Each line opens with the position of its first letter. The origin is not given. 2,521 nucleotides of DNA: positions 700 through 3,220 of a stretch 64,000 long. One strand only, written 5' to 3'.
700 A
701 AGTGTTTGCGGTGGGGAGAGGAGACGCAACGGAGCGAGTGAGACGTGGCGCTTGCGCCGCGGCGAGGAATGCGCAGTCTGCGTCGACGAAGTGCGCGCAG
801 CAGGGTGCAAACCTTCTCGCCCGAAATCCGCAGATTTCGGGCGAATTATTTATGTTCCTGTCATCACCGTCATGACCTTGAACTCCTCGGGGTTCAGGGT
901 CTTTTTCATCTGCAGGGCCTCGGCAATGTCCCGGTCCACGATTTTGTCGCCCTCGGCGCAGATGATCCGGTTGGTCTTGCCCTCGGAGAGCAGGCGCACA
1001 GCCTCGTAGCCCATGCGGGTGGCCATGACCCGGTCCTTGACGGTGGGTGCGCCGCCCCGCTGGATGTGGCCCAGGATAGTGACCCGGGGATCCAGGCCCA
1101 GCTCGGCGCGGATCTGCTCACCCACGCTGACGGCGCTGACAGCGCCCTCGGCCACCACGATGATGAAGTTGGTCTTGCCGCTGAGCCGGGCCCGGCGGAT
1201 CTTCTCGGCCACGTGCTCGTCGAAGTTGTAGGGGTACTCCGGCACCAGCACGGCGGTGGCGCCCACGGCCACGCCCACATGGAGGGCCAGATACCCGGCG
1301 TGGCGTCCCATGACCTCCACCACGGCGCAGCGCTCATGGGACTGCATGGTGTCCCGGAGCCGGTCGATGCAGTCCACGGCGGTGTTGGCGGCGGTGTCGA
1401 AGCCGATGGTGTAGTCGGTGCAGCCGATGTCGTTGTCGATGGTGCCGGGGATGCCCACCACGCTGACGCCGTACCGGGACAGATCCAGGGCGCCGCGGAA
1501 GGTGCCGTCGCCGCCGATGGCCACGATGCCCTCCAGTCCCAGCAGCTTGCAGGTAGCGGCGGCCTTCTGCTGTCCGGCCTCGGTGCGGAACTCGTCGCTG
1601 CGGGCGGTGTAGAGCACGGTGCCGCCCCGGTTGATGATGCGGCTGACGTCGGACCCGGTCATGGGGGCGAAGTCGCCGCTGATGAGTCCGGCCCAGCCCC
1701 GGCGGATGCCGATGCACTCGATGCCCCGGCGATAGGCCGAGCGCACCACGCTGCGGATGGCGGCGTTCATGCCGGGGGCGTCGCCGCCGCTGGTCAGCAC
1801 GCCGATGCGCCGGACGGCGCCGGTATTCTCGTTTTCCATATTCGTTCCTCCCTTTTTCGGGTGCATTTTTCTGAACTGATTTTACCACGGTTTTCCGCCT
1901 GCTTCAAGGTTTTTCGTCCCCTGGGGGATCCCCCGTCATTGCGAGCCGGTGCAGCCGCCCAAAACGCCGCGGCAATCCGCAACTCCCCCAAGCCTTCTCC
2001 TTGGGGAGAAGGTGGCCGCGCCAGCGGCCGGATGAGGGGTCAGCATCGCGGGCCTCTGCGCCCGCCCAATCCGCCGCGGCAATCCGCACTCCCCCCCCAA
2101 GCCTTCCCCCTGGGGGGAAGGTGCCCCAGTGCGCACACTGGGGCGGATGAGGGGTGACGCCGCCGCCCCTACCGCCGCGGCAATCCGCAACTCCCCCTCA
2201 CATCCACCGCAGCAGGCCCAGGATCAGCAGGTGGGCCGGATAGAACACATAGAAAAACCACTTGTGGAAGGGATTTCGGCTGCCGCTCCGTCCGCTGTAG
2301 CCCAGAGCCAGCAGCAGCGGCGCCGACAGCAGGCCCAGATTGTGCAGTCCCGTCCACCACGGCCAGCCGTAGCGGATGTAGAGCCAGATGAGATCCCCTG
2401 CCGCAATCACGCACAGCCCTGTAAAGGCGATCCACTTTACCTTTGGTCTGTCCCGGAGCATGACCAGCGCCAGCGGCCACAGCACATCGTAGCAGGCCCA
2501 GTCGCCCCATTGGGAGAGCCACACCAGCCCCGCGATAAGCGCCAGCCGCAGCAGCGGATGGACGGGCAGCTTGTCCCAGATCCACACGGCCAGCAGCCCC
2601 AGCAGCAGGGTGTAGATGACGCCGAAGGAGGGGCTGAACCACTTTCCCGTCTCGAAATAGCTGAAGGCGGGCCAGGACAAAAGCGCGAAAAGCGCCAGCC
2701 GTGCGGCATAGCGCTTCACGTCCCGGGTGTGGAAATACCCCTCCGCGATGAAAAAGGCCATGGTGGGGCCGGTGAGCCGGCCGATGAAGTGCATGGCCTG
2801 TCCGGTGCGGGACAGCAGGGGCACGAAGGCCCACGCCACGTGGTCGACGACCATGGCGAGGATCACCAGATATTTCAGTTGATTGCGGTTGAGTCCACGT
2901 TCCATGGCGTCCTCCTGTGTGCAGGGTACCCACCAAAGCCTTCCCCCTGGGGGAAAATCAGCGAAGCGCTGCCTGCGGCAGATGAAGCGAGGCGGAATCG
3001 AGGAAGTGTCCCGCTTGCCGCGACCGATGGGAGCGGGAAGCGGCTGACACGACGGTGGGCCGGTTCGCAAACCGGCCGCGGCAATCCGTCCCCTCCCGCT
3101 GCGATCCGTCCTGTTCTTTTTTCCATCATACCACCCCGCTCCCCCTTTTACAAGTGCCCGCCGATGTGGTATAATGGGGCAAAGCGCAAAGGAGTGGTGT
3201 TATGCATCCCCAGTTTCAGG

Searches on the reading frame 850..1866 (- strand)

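Call 60: search_protein_families(library=pfam, proteins=[window:850-1866:-], max_evalue=0.001)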
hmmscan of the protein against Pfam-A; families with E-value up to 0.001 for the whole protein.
window:850-1866:- (338 aa): 1 family
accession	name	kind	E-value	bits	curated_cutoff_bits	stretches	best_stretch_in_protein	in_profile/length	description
PF00365.25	PFK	-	1.2e-108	363.2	30.9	1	20-293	1-277/277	Phosphofructokinase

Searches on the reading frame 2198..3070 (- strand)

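Call 60: search_protein_families(library=pfam, proteins=[window:2198-3070:-], max_evalue=0.001)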
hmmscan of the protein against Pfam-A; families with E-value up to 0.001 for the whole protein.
window:2198-3070:- (290 aa): 1 family
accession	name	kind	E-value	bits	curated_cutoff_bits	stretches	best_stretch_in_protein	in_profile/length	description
PF05857.17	TraX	-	4.5e-29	102.4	25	1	62-288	2-217/217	TraX protein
